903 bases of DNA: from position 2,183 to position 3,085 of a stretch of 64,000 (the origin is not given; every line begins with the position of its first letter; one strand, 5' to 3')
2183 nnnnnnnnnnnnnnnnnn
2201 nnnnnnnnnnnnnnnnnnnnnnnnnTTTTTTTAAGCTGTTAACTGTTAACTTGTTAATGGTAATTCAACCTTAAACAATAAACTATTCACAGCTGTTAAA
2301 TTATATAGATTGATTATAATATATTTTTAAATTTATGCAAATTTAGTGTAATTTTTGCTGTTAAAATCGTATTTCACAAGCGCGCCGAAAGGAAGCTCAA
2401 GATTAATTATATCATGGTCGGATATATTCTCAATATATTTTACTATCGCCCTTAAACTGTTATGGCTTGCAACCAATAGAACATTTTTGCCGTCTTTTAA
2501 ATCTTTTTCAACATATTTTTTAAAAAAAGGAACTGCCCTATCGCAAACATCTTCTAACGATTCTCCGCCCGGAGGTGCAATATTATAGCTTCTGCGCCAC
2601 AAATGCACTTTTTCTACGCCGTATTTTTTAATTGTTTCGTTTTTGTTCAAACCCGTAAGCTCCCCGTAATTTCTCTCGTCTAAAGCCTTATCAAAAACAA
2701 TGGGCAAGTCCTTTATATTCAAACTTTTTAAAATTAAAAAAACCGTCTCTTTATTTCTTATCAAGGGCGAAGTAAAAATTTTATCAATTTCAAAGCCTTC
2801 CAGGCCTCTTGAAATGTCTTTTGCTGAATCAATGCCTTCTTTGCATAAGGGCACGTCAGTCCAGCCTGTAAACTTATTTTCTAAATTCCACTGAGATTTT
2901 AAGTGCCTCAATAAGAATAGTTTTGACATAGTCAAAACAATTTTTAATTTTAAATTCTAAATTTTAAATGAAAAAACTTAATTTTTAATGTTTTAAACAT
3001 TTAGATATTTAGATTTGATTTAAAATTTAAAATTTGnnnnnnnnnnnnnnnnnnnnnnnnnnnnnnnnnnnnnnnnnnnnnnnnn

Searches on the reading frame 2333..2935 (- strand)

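Call 71: search_protein_families(library=pfam, proteins=[window:2333-2935:-], max_evalue=0.001)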
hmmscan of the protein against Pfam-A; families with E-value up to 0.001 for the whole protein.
window:2333-2935:- (200 aa): 1 family
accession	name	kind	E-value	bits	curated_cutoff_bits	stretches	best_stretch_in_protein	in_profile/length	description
PF00300.27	His_Phos_1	-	7.5e-39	133.8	21.7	1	6-195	1-185/194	Histidine phosphatase superfamily (branch 1)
